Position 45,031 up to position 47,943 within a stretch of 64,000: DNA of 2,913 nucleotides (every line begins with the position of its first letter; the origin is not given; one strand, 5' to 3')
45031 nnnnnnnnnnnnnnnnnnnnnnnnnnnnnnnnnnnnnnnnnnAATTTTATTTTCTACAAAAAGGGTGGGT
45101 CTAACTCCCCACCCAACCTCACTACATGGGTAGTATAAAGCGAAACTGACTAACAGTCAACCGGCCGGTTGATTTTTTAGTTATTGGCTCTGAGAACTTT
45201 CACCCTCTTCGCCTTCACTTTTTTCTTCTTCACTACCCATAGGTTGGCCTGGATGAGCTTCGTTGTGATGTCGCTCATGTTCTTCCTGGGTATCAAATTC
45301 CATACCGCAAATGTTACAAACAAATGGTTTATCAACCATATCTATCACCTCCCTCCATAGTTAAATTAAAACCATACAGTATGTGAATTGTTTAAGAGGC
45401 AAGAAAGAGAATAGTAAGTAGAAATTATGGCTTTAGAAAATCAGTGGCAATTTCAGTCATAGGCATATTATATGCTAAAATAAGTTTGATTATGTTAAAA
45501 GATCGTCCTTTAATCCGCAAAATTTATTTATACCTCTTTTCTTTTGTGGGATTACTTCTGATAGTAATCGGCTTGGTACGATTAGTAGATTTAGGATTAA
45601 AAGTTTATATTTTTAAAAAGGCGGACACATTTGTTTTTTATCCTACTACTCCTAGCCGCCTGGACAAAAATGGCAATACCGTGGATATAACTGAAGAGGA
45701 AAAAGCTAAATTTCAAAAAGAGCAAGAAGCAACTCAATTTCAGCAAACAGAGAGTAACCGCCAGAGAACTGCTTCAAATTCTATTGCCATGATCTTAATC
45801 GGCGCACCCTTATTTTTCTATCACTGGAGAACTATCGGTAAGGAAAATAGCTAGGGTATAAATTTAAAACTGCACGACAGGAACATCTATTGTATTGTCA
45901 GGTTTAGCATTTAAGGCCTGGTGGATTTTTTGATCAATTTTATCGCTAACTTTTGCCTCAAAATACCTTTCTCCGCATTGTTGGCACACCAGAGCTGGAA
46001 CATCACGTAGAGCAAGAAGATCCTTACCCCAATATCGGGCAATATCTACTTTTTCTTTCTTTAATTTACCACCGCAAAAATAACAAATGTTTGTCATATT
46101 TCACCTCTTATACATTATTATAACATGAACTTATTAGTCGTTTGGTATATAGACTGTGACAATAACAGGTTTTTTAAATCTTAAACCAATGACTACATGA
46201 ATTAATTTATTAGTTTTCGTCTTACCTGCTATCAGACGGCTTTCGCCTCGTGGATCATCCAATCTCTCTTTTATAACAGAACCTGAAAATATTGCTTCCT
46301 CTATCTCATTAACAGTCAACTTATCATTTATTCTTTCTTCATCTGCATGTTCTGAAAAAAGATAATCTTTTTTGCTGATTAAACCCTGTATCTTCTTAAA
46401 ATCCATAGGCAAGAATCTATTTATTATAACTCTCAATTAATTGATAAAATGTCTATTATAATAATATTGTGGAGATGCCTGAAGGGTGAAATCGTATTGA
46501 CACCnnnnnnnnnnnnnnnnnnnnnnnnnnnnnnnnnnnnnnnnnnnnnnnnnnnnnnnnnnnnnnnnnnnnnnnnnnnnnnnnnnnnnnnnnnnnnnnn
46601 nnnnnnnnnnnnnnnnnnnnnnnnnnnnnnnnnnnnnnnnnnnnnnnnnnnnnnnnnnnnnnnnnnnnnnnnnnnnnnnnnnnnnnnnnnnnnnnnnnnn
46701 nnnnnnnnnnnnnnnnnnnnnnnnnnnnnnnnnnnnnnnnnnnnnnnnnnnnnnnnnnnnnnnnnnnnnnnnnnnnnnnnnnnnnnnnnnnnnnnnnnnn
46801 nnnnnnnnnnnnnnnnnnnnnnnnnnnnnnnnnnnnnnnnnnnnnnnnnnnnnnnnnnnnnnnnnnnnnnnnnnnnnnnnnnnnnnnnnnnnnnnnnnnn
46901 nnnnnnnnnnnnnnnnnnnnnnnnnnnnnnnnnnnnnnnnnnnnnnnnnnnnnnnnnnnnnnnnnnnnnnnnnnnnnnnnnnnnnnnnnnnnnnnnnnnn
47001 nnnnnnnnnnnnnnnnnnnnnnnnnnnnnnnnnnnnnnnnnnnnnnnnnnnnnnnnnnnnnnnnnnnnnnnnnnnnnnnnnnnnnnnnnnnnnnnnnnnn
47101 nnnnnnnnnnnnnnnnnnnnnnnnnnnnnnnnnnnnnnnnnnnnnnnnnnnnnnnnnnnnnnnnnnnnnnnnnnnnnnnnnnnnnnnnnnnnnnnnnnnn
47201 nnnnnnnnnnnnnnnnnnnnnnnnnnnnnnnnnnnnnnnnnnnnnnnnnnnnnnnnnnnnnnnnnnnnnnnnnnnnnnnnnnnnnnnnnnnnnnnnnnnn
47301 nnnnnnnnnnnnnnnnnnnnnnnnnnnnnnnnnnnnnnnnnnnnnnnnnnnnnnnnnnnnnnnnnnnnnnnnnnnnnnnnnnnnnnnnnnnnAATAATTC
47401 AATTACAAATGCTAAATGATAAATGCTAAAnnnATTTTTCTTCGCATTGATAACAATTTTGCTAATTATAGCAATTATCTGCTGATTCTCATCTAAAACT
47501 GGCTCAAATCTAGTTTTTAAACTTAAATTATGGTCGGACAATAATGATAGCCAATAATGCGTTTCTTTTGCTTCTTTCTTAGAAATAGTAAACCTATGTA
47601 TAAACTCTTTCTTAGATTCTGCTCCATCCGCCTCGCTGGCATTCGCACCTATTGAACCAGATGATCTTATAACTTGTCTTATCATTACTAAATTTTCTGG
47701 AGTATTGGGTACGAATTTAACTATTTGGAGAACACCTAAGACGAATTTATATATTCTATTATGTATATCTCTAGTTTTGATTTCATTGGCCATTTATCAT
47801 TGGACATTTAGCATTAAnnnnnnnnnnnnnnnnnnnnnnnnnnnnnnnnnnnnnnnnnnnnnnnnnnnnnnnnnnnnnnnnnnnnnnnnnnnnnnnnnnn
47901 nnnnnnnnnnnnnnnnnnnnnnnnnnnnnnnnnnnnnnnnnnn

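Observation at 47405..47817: Four-helix-bundle (rRNA-IVS-type) gene as an inverted-repeat-flanked cassette inserted between dnaK and dnaJ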

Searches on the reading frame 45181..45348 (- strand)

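Call 5: search_protein_families(library=pfam, proteins=[window:45181-45348:-], max_evalue=0.01)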
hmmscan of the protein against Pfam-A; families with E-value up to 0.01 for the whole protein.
window:45181-45348:- (55 aa): 4 families
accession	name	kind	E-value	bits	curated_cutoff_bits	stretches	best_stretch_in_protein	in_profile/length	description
PF18868.7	zf-C2H2_3rep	-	0.0022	19.1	30.8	1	6-32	99-125/126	Zinc finger C2H2-type, 3 repeats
PF23447.1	DUF7128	-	0.0046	17.3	25.7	1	9-31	13-35/44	Domain of unknown function (DUF7128)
PF13894.12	zf-C2H2_4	-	0.0048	17.9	27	1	9-32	1-24/24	C2H2-type zinc finger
PF00096.32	zf-C2H2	-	0.005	17.7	25.2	1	9-32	1-23/23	Zinc finger, C2H2 type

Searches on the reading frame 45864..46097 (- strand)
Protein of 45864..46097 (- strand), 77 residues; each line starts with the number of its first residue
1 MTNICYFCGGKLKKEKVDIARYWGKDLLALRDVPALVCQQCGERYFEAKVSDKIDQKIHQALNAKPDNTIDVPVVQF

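Call 5: search_protein_families(library=pfam, proteins=[window:45864-46097:-], max_evalue=0.01)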
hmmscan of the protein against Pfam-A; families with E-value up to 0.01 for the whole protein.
window:45864-46097:- (77 aa): 3 families
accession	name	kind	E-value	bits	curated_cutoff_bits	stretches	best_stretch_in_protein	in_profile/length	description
PF24292.1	DUF7479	-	0.00025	21.5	27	1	4-52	4-47/60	Domain of unknown function (DUF7479)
PF14122.12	YokU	-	0.00072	19.9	27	1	22-58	18-58/87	YokU-like protein, putative antitoxin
PF15731.11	MqsA_antitoxin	-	0.0027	18.2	30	1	5-60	3-59/131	Antitoxin component of bacterial toxin-antitoxin system, MqsA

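Call 69: search_protein_families(library=padloc, proteins=[window:45864-46097:-], max_evalue=0.01)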
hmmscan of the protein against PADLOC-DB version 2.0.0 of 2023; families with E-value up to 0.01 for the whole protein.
window:45864-46097:- (77 aa): 0 families
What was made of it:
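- Tried and rejected: There was no hit for the 4HB protein (call 69).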

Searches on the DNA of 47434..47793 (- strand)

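Call 32: search_rna_families(sources=[L111, L113, L114, L115, L116, L117, L118, L119, L120, L121, L122, L124, L125, L126, L127, L128, L130, L131, L132, L133], threshold=gathering)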
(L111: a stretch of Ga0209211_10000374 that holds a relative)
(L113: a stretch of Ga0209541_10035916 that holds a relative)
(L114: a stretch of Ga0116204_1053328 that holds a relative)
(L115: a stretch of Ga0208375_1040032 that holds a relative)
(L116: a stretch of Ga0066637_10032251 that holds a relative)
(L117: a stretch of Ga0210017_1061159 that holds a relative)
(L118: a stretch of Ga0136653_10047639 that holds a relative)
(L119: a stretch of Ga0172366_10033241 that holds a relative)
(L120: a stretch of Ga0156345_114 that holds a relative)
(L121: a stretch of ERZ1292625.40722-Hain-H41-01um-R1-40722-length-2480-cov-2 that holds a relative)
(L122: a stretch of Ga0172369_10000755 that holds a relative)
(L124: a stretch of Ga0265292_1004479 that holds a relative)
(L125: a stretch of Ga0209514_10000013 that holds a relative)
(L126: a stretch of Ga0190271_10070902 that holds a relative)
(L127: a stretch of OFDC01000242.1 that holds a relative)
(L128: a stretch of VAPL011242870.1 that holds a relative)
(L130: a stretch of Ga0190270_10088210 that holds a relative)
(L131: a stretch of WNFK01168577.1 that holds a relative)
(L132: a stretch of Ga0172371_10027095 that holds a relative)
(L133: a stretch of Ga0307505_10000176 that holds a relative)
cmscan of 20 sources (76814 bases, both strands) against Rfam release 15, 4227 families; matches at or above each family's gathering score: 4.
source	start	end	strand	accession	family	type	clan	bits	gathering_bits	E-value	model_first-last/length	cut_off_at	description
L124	5411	5482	-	RF00005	tRNA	Gene; tRNA;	CL00001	64.7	29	1.1e-11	1-71/71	no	tRNA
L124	3444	3514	+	RF00005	tRNA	Gene; tRNA;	CL00001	55.9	29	2.9e-09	1-71/71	no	tRNA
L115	1433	1519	-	RF00005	tRNA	Gene; tRNA;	CL00001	54.2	29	8.3e-09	1-71/71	no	tRNA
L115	1332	1413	-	RF00005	tRNA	Gene; tRNA;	CL00001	45.3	29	2.3e-06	1-71/71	no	tRNA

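Call 33: search_rna_families(sources=[L134, L135, L136, L137, L138, L139, L099, L109, L110, L104, L100], threshold=gathering)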
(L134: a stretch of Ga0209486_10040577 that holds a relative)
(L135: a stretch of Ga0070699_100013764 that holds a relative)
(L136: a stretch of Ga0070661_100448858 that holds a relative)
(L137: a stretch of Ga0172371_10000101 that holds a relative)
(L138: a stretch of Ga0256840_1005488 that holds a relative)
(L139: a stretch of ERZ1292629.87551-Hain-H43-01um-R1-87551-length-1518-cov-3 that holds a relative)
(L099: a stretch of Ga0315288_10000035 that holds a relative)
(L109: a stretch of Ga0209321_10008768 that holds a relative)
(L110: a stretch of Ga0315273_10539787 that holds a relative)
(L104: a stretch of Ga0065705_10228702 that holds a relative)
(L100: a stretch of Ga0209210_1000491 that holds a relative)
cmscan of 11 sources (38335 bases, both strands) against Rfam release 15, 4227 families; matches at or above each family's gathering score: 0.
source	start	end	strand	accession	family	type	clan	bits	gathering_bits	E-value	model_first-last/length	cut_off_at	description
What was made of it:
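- On 23S rRNA intervening sequence (IVS) element with ORF (Coxiella/Leptospira type): None of the 31 homologous loci scanned is in rRNA (calls 32, 33).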
